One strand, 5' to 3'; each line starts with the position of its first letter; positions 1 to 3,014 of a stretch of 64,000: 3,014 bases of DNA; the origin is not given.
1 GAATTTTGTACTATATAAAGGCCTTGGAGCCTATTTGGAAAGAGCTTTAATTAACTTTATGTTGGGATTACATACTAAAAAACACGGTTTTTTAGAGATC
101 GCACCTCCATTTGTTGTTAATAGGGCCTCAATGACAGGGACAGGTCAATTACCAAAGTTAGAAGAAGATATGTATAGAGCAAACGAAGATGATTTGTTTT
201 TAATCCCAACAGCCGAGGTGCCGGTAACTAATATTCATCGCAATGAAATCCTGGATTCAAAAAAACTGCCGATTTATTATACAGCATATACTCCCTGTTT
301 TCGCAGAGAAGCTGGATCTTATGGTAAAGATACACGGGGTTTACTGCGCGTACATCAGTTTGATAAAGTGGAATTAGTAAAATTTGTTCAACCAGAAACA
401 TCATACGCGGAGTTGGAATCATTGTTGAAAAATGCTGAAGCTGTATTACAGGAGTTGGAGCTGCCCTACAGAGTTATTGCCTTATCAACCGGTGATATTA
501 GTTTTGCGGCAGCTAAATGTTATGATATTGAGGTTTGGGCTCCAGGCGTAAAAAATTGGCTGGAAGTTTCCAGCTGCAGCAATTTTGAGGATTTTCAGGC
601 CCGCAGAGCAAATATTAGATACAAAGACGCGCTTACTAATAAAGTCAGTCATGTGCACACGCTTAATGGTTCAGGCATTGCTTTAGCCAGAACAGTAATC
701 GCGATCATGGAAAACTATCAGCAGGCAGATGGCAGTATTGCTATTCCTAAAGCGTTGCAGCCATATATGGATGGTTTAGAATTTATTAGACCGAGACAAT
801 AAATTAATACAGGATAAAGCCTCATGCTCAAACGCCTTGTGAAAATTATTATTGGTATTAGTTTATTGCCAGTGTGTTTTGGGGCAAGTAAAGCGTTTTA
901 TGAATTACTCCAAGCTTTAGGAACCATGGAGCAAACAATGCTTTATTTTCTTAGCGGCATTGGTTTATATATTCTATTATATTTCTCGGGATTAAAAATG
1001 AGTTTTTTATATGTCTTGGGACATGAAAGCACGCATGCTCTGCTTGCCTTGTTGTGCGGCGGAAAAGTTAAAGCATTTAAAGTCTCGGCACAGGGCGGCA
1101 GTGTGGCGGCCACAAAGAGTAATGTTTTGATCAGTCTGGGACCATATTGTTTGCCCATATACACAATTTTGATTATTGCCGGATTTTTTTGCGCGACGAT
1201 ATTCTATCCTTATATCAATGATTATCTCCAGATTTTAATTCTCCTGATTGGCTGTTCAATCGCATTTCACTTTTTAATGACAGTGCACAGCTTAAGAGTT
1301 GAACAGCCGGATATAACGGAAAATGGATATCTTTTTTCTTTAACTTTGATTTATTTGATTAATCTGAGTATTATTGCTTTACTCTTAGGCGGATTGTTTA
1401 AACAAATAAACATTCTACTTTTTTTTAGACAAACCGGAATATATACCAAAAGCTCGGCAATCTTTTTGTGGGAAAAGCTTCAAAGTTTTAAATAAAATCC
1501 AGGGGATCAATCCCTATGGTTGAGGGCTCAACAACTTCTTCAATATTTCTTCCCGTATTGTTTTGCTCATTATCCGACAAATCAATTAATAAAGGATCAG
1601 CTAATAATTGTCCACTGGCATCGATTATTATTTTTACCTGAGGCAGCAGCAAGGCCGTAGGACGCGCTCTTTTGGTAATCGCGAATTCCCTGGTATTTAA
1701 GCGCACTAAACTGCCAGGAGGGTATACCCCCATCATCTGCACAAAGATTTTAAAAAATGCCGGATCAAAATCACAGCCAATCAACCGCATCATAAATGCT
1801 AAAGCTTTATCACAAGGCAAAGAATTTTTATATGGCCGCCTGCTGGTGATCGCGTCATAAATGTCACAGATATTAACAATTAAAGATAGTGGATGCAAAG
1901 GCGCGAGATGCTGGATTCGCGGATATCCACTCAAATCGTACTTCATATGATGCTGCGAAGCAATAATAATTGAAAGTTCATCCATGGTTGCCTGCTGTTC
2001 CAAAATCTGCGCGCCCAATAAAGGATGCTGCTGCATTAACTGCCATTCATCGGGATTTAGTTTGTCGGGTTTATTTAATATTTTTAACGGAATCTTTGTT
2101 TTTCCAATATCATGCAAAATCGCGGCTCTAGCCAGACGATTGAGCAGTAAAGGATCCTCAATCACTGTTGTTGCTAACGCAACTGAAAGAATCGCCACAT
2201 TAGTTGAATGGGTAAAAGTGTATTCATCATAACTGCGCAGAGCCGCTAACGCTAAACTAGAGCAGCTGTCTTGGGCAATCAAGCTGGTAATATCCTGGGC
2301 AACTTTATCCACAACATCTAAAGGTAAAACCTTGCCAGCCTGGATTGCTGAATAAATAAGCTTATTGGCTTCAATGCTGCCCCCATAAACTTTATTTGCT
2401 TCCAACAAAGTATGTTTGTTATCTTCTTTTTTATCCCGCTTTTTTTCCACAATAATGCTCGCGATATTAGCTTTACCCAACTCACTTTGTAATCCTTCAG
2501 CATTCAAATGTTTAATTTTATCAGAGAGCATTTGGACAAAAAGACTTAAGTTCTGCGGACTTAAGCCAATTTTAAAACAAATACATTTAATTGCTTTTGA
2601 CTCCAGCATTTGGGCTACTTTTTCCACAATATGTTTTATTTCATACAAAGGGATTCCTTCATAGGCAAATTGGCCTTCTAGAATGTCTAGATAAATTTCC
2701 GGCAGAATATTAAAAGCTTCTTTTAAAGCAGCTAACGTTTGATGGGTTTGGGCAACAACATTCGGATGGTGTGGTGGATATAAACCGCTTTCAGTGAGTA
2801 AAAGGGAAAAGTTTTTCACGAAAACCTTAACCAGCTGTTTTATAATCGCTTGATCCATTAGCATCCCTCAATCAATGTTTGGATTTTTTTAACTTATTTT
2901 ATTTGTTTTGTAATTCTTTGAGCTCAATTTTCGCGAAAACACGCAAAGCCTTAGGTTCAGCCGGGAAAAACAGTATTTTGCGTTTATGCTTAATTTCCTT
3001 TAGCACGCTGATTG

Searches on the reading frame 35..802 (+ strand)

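Call 18: search_protein_families(library=pfam, proteins=[window:35-802:+])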
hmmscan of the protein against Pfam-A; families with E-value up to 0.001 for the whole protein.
window:35-802:+ (255 aa): 1 family
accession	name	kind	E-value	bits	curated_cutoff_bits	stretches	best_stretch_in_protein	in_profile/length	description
PF00587.30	tRNA-synt_2b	-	2.1e-46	158.7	29.3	1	48-228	5-179/179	tRNA synthetase class II core domain (G, H, P, S and T)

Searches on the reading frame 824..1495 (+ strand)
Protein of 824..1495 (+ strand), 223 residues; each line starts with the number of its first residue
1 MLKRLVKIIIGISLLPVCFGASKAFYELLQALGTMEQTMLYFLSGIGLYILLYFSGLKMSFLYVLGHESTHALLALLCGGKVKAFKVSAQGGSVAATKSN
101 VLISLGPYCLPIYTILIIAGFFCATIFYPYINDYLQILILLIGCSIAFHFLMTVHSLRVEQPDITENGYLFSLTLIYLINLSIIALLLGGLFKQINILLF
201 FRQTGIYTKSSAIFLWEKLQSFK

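Call 18: search_protein_families(library=pfam, proteins=[window:824-1495:+])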
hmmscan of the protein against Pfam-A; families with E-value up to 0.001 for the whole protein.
window:824-1495:+ (223 aa): 1 family
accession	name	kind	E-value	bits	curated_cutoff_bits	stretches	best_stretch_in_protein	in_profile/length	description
PF13398.12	Peptidase_M50B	-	6.9e-05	23.1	26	1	59-128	20-91/201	Peptidase M50B-like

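Call 64: find_encoding_contigs(protein=window:824-1495:+, flank=10000, max_places=3)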
Protein window:824-1495:+ (223 aa): 1 contig read that carries it; 1 place shown.
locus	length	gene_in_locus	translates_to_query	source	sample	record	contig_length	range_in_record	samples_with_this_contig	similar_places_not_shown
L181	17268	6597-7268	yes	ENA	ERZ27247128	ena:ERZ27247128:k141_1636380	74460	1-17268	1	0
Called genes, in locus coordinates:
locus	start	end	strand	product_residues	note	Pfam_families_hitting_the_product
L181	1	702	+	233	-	PF00986:DNA_gyraseB_C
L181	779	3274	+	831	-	PF00521:DNA_topoisoIV, PF03989:DNA_gyraseA_C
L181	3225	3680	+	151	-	PF01951:Archease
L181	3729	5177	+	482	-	PF01139:RtcB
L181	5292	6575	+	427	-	PF02403:Seryl_tRNA_N, PF00587:tRNA-synt_2b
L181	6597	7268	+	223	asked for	-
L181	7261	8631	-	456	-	PF01966:HD, PF13487:HD_5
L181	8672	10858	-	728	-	-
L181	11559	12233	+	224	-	PF01797:Y1_Tnp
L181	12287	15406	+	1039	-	-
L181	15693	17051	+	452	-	PF00989:PAS (weak), PF08448:PAS_4 (weak), PF13426:PAS_9, PF08447:PAS_3 (weak), PF00512:HisKA, PF02518:HATPase_c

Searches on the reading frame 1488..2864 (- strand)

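Call 18: search_protein_families(library=pfam, proteins=[window:1488-2864:-])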
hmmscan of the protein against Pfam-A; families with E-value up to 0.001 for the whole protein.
window:1488-2864:- (458 aa): 2 families
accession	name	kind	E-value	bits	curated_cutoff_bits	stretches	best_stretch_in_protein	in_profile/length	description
PF13487.12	HD_5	-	7.3e-21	75.1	27.2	1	209-369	7-169/170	HD domain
PF01966.28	HD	-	3e-12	47.3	22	1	216-338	1-115/116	HD domain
